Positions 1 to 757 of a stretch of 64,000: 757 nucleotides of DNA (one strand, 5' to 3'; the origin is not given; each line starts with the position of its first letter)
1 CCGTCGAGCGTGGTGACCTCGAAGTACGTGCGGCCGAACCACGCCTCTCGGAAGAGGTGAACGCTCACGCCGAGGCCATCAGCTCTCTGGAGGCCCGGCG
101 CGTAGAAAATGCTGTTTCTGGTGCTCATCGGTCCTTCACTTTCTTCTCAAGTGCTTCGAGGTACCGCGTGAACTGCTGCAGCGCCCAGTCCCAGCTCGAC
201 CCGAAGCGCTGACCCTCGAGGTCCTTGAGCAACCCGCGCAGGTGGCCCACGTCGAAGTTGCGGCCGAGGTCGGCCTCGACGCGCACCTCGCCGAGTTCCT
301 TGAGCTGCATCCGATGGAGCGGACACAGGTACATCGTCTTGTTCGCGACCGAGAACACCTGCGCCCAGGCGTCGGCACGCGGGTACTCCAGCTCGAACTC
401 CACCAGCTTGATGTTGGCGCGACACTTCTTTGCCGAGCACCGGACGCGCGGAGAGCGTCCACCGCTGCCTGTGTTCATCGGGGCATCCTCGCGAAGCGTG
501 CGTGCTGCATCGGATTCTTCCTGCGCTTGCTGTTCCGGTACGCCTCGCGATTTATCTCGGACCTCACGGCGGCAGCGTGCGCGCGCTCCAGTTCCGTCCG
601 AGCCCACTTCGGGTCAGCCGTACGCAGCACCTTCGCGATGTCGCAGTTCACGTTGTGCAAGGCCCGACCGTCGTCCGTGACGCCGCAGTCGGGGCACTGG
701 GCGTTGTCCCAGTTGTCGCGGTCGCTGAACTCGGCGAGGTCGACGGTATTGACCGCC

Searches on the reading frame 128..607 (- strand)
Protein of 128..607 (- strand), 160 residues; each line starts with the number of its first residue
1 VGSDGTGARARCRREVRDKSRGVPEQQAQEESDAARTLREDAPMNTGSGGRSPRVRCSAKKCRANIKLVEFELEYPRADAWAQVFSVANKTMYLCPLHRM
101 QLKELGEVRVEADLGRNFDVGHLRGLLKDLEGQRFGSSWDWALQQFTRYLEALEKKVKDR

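Call 88: search_protein_families(library=pfam, alignment_id=A4, max_evalue=0.001)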
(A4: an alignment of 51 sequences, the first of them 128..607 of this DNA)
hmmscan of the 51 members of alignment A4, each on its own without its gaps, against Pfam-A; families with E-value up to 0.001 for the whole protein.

A. member 1, window:128-607:- (160 aa): 0 families

B. families by the number of members that match (of 51 scanned): 15 families
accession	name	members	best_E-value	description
PF00176.29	SNF2-rel_dom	1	3.3e-29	SNF2-related domain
PF04002.20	RadC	1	5.1e-27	RadC-like JAB domain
PF14528.11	LAGLIDADG_3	1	4.1e-19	LAGLIDADG-like domain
PF17338.8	GP88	1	7.1e-16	Gene product 88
PF01841.26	Transglut_core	1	9.2e-11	Transglutaminase-like superfamily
PF14890.11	Intein_splicing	1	9.5e-11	Intein splicing domain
PF00271.37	Helicase_C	1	7.8e-10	Helicase conserved C-terminal domain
PF13148.11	DUF3987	1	3.8e-09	Protein of unknown function (DUF3987)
PF13392.12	HNH_3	1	2.1e-08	HNH endonuclease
PF12705.13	PDDEXK_1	1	7.7e-08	PD-(D/E)XK nuclease superfamily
PF14464.11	Prok-JAB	1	2.6e-06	Prokaryotic homologs of the JAB domain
PF01471.23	PG_binding_1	1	8.2e-06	Putative peptidoglycan binding domain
PF04851.21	ResIII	1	1.8e-05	Type III restriction enzyme, res subunit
PF23994.1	DUF7312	1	0.00016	Domain of unknown function (DUF7312)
PF00583.31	Acetyltransf_1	1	0.00051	Acetyltransferase (GNAT) family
